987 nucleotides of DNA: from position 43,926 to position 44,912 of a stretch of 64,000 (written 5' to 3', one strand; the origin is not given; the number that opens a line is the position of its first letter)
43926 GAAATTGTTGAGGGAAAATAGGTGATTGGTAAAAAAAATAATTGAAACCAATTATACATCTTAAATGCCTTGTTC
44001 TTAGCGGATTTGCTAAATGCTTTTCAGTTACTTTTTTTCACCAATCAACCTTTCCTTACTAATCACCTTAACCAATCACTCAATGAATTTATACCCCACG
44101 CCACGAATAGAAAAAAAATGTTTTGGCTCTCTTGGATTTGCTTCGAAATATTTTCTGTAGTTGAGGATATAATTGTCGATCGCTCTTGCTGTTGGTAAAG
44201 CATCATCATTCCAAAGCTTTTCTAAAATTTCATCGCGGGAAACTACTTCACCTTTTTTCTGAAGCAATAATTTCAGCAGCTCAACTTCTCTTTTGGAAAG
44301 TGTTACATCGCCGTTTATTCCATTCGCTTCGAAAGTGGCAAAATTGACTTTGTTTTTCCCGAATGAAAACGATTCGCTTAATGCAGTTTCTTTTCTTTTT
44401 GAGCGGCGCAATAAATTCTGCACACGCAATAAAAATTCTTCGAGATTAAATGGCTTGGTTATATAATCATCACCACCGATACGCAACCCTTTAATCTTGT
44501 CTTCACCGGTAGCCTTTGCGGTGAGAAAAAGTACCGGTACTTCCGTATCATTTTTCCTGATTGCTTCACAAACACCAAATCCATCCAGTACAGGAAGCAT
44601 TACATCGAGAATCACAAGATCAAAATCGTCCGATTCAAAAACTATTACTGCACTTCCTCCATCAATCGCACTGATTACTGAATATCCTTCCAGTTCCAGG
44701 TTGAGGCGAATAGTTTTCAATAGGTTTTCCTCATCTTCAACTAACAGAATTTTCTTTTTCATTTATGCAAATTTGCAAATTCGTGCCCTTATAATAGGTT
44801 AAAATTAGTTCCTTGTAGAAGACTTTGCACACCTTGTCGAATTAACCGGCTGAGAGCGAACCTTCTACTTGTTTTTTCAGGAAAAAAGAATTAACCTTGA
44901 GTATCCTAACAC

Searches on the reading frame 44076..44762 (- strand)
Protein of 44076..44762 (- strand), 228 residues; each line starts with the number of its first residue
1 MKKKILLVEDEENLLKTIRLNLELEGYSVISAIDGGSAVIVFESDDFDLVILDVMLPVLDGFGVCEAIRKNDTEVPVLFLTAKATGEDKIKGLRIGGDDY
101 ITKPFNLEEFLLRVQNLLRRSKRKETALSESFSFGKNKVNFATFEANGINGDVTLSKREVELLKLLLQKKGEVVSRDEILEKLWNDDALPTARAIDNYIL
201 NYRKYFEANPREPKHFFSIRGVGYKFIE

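Call 66: search_protein_families(library=pfam, proteins=[window:44076-44762:-], max_evalue=0.001)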
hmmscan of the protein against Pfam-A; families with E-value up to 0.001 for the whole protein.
window:44076-44762:- (228 aa): 2 families
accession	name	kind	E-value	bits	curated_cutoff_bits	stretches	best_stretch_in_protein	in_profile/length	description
PF00072.30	Response_reg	-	2.7e-26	92.4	30.2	1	5-114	1-110/111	Response regulator receiver domain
PF00486.34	Trans_reg_C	-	4.9e-20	71.8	26.2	1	152-226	3-77/77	Transcriptional regulatory protein, C terminal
